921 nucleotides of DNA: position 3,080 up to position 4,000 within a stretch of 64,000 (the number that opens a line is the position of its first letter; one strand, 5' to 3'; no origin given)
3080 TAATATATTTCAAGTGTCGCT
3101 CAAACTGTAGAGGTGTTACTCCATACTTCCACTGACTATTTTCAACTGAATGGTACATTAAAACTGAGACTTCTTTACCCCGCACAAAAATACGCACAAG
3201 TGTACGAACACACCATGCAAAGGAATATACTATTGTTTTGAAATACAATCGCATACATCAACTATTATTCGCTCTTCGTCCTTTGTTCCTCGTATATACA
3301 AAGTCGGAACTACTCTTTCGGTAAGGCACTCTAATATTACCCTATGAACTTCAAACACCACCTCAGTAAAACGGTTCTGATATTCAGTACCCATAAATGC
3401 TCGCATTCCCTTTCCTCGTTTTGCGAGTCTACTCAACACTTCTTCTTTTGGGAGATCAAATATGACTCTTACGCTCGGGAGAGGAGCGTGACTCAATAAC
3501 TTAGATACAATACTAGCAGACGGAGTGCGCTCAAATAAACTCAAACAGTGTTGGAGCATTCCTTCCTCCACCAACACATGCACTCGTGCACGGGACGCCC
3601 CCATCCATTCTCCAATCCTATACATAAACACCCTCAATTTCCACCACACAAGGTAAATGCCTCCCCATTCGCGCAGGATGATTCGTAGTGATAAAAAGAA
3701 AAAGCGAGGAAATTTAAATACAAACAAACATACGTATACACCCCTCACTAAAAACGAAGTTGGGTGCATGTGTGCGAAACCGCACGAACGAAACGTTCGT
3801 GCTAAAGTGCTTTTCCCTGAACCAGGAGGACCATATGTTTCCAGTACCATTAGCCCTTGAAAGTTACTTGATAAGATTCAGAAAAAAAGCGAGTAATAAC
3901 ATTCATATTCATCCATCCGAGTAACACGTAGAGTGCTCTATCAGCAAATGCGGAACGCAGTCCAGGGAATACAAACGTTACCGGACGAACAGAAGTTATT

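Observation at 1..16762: Candidate phosphono-glycan cell-surface decoration system (the main candidate for a new system in this window)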

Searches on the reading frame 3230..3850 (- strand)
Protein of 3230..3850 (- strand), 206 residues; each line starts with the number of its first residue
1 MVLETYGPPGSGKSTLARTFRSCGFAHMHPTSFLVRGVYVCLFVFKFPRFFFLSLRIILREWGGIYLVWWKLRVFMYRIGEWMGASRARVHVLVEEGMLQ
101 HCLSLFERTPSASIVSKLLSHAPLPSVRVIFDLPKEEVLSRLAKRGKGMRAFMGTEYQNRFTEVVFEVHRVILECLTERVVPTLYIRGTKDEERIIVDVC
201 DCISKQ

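Call 7: search_protein_families(library=pfam, proteins=[window:3230-3850:-], max_evalue=0.01)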
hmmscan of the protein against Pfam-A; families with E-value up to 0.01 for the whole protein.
window:3230-3850:- (206 aa): 3 families
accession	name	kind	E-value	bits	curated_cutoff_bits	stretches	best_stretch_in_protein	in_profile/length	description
PF13238.12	AAA_18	-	2.2e-05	25.4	29.4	0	7-28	5-25/128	AAA domain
PF13207.12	AAA_17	-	0.00028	21.6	27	0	6-28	1-24/136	AAA domain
PF13671.12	AAA_33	-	0.00038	21.2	27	0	3-19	2-18/143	AAA domain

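Call 37: search_protein_families(library=pfam, proteins=[window:3230-3850:-], max_evalue=5)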
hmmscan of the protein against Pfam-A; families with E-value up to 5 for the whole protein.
window:3230-3850:- (206 aa): 12 families
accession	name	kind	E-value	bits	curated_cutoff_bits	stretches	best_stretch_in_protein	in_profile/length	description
PF13238.12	AAA_18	-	2.2e-05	25.4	29.4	2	7-28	5-25/128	AAA domain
PF13207.12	AAA_17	-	0.00028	21.6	27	1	6-28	1-24/136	AAA domain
PF13671.12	AAA_33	-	0.00038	21.2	27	1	3-19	2-18/143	AAA domain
PF01712.25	dNK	-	0.03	14.5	27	1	112-162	110-160/203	Deoxynucleoside kinase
PF02223.23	Thymidylate_kin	-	0.043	13.9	27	1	112-169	104-163/185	Thymidylate kinase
PF13191.12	AAA_16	-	0.046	14.6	32.6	1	6-21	30-45/167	AAA ATPase domain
PF00004.35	AAA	-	0.097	13.6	21.2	1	6-19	4-17/131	ATPase family associated with various cellular activities (AAA)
PF13166.12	AAA_13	-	0.12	11.5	36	1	6-30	22-46/713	AAA domain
PF13479.12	AAA_24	-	0.17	12.1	27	1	6-20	8-22/195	AAA domain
PF13401.12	AAA_22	-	0.18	12.6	27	1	6-21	11-26/130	AAA domain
PF24883.2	NPHP3_N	-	0.22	12.1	24.8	1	5-21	27-43/164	Nephrocystin 3, N-terminal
PF13521.12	AAA_28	-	0.26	11.9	27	1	6-28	5-28/164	AAA domain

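Call 38: search_protein_families(library=ncbifam, proteins=[window:3230-3850:-], max_evalue=0.01)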
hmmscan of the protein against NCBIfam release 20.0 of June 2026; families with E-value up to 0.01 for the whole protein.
window:3230-3850:- (206 aa): 0 families

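Call 43: find_homologous_proteins(query=window:3230-3850:-, max_evalue=0.001)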
Query window:3230-3850:- (206 aa): 2 proteins with E <= 0.001 among 164 candidates.
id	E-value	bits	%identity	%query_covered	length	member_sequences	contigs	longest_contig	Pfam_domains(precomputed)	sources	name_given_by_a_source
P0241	2.7e-79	284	100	64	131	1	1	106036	-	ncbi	-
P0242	5.2e-22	97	46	53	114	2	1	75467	-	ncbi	ncbi:MAG: hypothetical protein WDZ88_04215 [Candidatus Paceibacterota bacterium]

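Call 52: predict_structure(protein=window:3230-3850:-)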
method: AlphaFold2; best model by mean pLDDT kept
length: 206 residues; sequences in the alignment: 1
mean_pLDDT: 48.0   pTM: 0.42
mean pLDDT of the five models: 48.0, 39.1, 37.9, 37.0, 29.6
residues with pLDDT >= 90: 0; 70-90: 0; 50-70: 93; < 50: 113
segments of 3 or more residues with pLDDT < 50: 1-44, 51-62, 96-125, 178-192, 203-206
pLDDT, mean of each block of 10 residues (from residue 1): 31 35 35 41 50 46 51 61 57 52 41 42 49 63 58 53 53 53 37 55 48
secondary structure, 60 per line:
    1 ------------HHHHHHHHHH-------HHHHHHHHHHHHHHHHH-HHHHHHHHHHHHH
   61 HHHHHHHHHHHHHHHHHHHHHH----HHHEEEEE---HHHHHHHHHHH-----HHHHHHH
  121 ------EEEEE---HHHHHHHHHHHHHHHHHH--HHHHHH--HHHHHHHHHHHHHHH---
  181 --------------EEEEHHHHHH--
elements in order: H13-22 H30-46 H48-82 E90-94 H98-108 H114-120 E127-131 H135-152 H155-160 H163-177 E195-198 H199-204

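Call 53: search_protein_representatives(protein=window:3230-3850:-)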
Query: 206 residues. Proteins with E-value up to 0.001 (for the whole library): 189; up to 1e-10: 26; up to 1e-30: 1. The best 150 are listed.
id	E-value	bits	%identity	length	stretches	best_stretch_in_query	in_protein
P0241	8.5e-80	283.6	100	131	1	76-206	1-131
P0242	1.7e-22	96.5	46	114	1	91-201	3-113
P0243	2.9e-17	79.4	31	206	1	1-199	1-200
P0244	1.4e-15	73.9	33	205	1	1-192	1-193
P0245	5.9e-14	68.6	31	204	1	1-175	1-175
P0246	5.1e-13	65.5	31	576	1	1-196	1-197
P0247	1.0e-12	64.5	31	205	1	1-193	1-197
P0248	1.2e-12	64.4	33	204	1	1-184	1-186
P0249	2.2e-12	63.5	31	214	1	1-172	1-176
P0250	3.0e-12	63.0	31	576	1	1-194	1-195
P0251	5.8e-12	62.1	29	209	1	1-198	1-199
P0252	6.8e-12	61.9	27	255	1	1-179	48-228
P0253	7.9e-12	61.6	30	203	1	1-172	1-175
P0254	9.8e-12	61.3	34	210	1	1-180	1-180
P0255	1.3e-11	61.0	24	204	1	1-196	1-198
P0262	5.1e-11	59.0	33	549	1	1-160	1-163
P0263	6.3e-11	58.7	31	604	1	1-183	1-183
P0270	3.1e-10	56.4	32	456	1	2-179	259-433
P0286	2.6e-09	53.4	26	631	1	1-180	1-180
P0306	2.4e-08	50.3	29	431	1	2-179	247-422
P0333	3.0e-07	46.7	28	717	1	1-164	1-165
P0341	8.3e-07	45.2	32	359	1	1-162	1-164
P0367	1.1e-05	41.5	29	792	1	1-164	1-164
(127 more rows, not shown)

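Call 54: search_protein_families(library=pfam, proteins=[P0246, P0262, P0263, P0286, P0333, P0367, P0270, P0306, P0341, P0243], max_evalue=0.001)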
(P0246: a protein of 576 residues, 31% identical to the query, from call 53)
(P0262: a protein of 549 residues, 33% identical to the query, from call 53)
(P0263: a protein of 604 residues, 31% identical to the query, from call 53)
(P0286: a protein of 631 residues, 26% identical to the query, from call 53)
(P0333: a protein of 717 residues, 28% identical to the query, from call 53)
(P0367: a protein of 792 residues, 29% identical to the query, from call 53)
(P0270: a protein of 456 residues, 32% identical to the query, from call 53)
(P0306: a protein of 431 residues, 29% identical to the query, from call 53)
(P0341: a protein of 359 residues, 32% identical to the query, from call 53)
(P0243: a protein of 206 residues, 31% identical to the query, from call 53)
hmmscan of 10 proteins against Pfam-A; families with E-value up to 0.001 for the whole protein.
P0246 (576 aa): 8 families
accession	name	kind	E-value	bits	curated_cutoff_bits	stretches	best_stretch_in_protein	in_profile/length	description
PF13692.12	Glyco_trans_1_4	-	2.6e-19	70.3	27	1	403-542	2-142/142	Glycosyl transferases group 1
PF00534.26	Glycos_transf_1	-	3.8e-18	66.1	26.4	1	391-553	4-169/172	Glycosyl transferases group 1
PF13439.12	Glyco_transf_4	-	1.5e-07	32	28.5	1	226-381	9-170/170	Glycosyltransferase Family 4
PF13524.12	Glyco_trans_1_2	-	1.5e-07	31.9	25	1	478-570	52-143/144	Glycosyl transferase-like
PF13671.12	AAA_33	-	1.3e-06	29.2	27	1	3-162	2-133/143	AAA domain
PF13207.12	AAA_17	-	6.7e-06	26.9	27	0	6-30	1-25/136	AAA domain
PF13238.12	AAA_18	-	1.2e-05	26.2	29.4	1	3-153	1-118/128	AAA domain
PF00004.35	AAA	-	0.00018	22.4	21.2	1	5-32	3-30/131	ATPase family associated with various cellular activities (AAA)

P0262 (549 aa): 8 families
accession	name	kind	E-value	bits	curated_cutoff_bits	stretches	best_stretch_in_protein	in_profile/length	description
PF13692.12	Glyco_trans_1_4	-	4.9e-13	50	27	1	412-516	34-142/142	Glycosyl transferases group 1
PF13439.12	Glyco_transf_4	-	2.7e-09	37.7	28.5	1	210-366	6-170/170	Glycosyltransferase Family 4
PF00534.26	Glycos_transf_1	-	4.3e-09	36.6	26.4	1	383-517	16-159/172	Glycosyl transferases group 1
PF13524.12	Glyco_trans_1_2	-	7.7e-09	36.1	25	1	405-545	7-144/144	Glycosyl transferase-like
PF13238.12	AAA_18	-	6e-07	30.4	29.4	1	5-149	3-112/128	AAA domain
PF13671.12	AAA_33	-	7.7e-06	26.7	27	1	3-160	2-132/143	AAA domain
PF13579.12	Glyco_trans_4_4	-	0.00014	22.7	29.7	0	210-361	5-158/158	Glycosyl transferase 4-like domain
PF13207.12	AAA_17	-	0.00058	20.6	27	0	6-22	1-17/136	AAA domain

P0263 (604 aa): 7 families
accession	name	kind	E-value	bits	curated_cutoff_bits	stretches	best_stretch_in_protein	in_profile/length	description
PF00534.26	Glycos_transf_1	-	1.3e-19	70.8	26.4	1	405-579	4-170/172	Glycosyl transferases group 1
PF13692.12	Glyco_trans_1_4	-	2.4e-18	67.2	27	1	418-566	3-141/142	Glycosyl transferases group 1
PF13524.12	Glyco_trans_1_2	-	2.8e-11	44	25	1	453-596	16-144/144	Glycosyl transferase-like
PF13671.12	AAA_33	-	2.1e-08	35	27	1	2-166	1-141/143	AAA domain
PF13439.12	Glyco_transf_4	-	3.4e-08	34.1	28.5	1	232-395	12-169/170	Glycosyltransferase Family 4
PF13238.12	AAA_18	-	9.1e-07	29.8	29.4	1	5-161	3-127/128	AAA domain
PF13401.12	AAA_22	-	0.00046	20.9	27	0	4-98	9-94/130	AAA domain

P0286 (631 aa): 6 families
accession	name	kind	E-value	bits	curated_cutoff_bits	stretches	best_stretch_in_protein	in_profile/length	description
PF13692.12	Glyco_trans_1_4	-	7.6e-20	72.1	27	1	451-598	2-142/142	Glycosyl transferases group 1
PF00534.26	Glycos_transf_1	-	3.4e-18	66.2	26.4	1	437-611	2-171/172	Glycosyl transferases group 1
PF13524.12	Glyco_trans_1_2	-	2.4e-09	37.7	25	1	511-625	31-142/144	Glycosyl transferase-like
PF13671.12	AAA_33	-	2.5e-07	31.5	27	1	3-147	2-120/143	AAA domain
PF13238.12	AAA_18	-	5.5e-07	30.5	29.4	1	4-158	2-125/128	AAA domain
PF13439.12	Glyco_transf_4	-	5.3e-06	27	28.5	1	280-429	13-169/170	Glycosyltransferase Family 4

P0333 (717 aa): 8 families
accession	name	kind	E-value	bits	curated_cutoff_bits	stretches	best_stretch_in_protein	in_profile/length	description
PF00534.26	Glycos_transf_1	-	2.8e-21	76.2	26.4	1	393-560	9-171/172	Glycosyl transferases group 1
PF13692.12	Glyco_trans_1_4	-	6.3e-21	75.6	27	1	401-545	3-140/142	Glycosyl transferases group 1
PF04138.20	GtrA_DPMS_TM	-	2.8e-09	37.6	26.1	1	596-707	4-117/117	GtrA/DPMS, transmembrane domain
PF13524.12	Glyco_trans_1_2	-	5.2e-09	36.6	25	1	470-575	41-143/144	Glycosyl transferase-like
PF13439.12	Glyco_transf_4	-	1.3e-06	29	28.5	1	331-379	119-170/170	Glycosyltransferase Family 4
PF13238.12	AAA_18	-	5.9e-06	27.2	29.4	0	4-24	2-22/128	AAA domain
PF13671.12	AAA_33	-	5.4e-05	24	27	0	3-29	2-28/143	AAA domain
PF13207.12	AAA_17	-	0.00045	20.9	27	0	6-39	1-31/136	AAA domain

P0367 (792 aa): 9 families
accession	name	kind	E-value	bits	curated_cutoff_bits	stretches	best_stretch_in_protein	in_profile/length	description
PF08241.18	Methyltransf_11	-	2.2e-13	51.1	21.2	1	225-319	1-94/95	Methyltransferase domain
PF13489.12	Methyltransf_23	-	7e-13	49.1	27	1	218-390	20-162/164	Methyltransferase domain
PF13692.12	Glyco_trans_1_4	-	1.2e-12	48.7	27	1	627-759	4-141/142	Glycosyl transferases group 1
PF00534.26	Glycos_transf_1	-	1.3e-12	48.1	26.4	1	615-772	5-170/172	Glycosyl transferases group 1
PF13524.12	Glyco_trans_1_2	-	7.6e-11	42.6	25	1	654-789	14-144/144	Glycosyl transferase-like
PF13649.12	Methyltransf_25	-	8.5e-11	42.8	27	1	225-315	2-96/97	Methyltransferase domain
PF13847.12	Methyltransf_31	-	3.2e-09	37.1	27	1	221-324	4-113/145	Methyltransferase domain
PF08242.18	Methyltransf_12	-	7e-05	23.9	30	1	225-317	1-97/98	Methyltransferase domain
PF07021.18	MetW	-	0.00077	19.6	21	0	224-331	17-117/193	Methionine biosynthesis protein MetW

P0270 (456 aa): 8 families
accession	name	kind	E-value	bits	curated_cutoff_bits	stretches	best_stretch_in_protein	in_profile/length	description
PF13649.12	Methyltransf_25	-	3.8e-16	60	27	1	67-158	1-97/97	Methyltransferase domain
PF08242.18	Methyltransf_12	-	1.3e-15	58.3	30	1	68-160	1-98/98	Methyltransferase domain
PF13489.12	Methyltransf_23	-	9.1e-15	55.2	27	1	48-202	6-162/164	Methyltransferase domain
PF08241.18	Methyltransf_11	-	3.3e-14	53.7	21.2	1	68-162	1-95/95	Methyltransferase domain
PF05401.17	NodS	-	1.8e-10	41.5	24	1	47-162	25-144/201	Nodulation protein S (NodS)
PF13847.12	Methyltransf_31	-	3.9e-10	40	27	1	65-166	5-113/145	Methyltransferase domain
PF00398.26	RrnaAD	-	1.4e-05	24.8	24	1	66-127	33-94/263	Ribosomal RNA adenine dimethylase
PF01209.24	Ubie_methyltran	-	0.00012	21.9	20.1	1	66-163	50-152/233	ubiE/COQ5 methyltransferase family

P0306 (431 aa): 12 families
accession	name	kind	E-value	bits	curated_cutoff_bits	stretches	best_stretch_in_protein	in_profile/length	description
PF08242.18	Methyltransf_12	-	3.2e-17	63.5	30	1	60-151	1-96/98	Methyltransferase domain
PF13649.12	Methyltransf_25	-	6.1e-17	62.5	27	1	59-151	1-97/97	Methyltransferase domain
PF08241.18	Methyltransf_11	-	9.9e-15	55.4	21.2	1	60-152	1-92/95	Methyltransferase domain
PF13847.12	Methyltransf_31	-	1.6e-13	51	27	1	55-152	3-106/145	Methyltransferase domain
PF13489.12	Methyltransf_23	-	1.6e-12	47.9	27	1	53-197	20-162/164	Methyltransferase domain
PF00398.26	RrnaAD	-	6.4e-10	39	24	1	50-118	29-91/263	Ribosomal RNA adenine dimethylase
PF05401.17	NodS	-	1.6e-05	25.3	24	1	52-141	40-127/201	Nodulation protein S (NodS)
PF01728.25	FtsJ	-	0.00011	22.6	24.1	1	55-125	21-96/181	FtsJ-like methyltransferase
PF13238.12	AAA_18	-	0.00012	23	29.4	1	250-391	3-112/128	AAA domain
PF01209.24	Ubie_methyltran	-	0.00012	22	20.1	1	50-156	42-152/233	ubiE/COQ5 methyltransferase family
PF10017.15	Methyltransf_33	-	0.00021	20.9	23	1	53-102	59-111/304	Histidine-specific methyltransferase, SAM-dependent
PF13671.12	AAA_33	-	0.00053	20.7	27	0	247-274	1-29/143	AAA domain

P0341 (359 aa): 2 families
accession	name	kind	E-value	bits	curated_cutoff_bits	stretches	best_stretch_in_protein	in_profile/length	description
PF06803.17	DUF1232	-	1.1e-13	51.1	23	1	298-333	1-36/37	Protein of unknown function (DUF1232)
PF13671.12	AAA_33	-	0.00044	21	27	0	4-33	3-32/143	AAA domain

P0243 (206 aa): 6 families
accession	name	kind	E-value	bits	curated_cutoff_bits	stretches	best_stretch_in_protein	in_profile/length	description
PF01712.25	dNK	-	3e-08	34.1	27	1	101-203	98-201/203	Deoxynucleoside kinase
PF13238.12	AAA_18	-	7.3e-07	30.1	29.4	0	3-21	1-19/128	AAA domain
PF13671.12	AAA_33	-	1.9e-05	25.5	27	0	3-30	2-29/143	AAA domain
PF02223.23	Thymidylate_kin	-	5.8e-05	23.3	27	0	114-177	105-171/185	Thymidylate kinase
PF13207.12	AAA_17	-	0.00027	21.7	27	0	6-25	1-20/136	AAA domain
PF00004.35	AAA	-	0.00056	20.8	21.2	1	5-33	3-31/131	ATPase family associated with various cellular activities (AAA)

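Call 55: find_encoding_contigs(protein=P0243, flank=10000, max_places=2)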
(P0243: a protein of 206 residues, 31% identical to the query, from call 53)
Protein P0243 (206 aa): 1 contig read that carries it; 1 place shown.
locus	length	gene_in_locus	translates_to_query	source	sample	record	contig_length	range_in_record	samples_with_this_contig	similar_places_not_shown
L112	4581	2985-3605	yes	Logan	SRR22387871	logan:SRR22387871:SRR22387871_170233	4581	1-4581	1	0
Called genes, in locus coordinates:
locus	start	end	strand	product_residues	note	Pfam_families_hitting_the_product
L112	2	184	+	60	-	?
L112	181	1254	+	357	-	PF13439:Glyco_transf_4, PF13579:Glyco_trans_4_4, PF20706:GT4-conflict, PF00534:Glycos_transf_1, PF13692:Glyco_trans_1_4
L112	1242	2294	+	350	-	PF00534:Glycos_transf_1, PF13692:Glyco_trans_1_4, PF13524:Glyco_trans_1_2 (weak)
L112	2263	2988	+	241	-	PF13489:Methyltransf_23, PF00398:RrnaAD (faint), PF13847:Methyltransf_31, PF08241:Methyltransf_11, PF08242:Methyltransf_12, PF13649:Methyltransf_25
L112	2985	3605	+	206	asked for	PF13238:AAA_18 (faint), PF01712:dNK (weak)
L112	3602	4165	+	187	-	PF05148:Methyltransf_8 (weak), PF13489:Methyltransf_23, PF08241:Methyltransf_11, PF08242:Methyltransf_12 (weak), PF13649:Methyltransf_25, PF13847:Methyltransf_31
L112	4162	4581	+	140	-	?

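Call 67: search_protein_families(library=padloc, proteins=[window:3230-3850:-], max_evalue=0.001)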
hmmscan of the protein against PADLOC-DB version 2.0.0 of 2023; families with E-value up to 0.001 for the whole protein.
window:3230-3850:- (206 aa): 0 families

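Call 75: search_solved_structures(query=A2, max_evalue=1)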
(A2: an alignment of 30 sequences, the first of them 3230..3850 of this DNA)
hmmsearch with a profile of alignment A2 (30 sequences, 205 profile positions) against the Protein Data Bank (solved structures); distinct sequences matched with E-value up to 1: 466 (the best 60 are shown).
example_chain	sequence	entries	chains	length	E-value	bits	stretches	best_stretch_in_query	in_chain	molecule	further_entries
3cmu_A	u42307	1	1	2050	6.9e-12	49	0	2-21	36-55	Protein recA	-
9d2f_A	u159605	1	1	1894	3.8e-10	43.3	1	5-30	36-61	Adenylate kinase 9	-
3cmt_A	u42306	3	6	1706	3.9e-10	43.3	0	2-21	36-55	Protein recA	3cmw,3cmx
9fqr_Xf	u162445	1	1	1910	9.3e-10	42.1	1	5-35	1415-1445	Cilia- and flagella-associated protein 276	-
3cmv_A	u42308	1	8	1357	3.1e-08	37.1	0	2-21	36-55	Protein recA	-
4cvn_A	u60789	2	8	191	6.5e-08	36.1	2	1-32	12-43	PUTATIVE ADENYLATE KINASE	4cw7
5vc7_A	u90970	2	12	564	1.7e-07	34.7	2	5-37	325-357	VCP-like ATPase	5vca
9m4n_A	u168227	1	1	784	1.9e-07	34.5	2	5-40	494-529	Cell division control protein 48 homolog A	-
9m3v_A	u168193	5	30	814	2e-07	34.4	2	5-40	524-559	Cell division control protein 48 homolog A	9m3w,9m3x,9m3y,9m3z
8rs9_A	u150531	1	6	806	2.7e-07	34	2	5-40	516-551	Transitional endoplasmic reticulum ATPase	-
8pqx_A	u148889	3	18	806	3.2e-07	33.8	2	5-40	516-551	Transitional endoplasmic reticulum ATPase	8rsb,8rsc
5g4g_A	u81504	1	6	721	3.3e-07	33.8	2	5-37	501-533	VCP-LIKE ATPASE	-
7wub_C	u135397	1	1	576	3.3e-07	33.8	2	5-40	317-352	Transitional endoplasmic reticulum ATPase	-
7wub_D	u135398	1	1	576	3.3e-07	33.8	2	5-40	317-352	Transitional endoplasmic reticulum ATPase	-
5g4f_A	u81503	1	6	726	3.3e-07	33.8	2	5-37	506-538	VCP-LIKE ATPASE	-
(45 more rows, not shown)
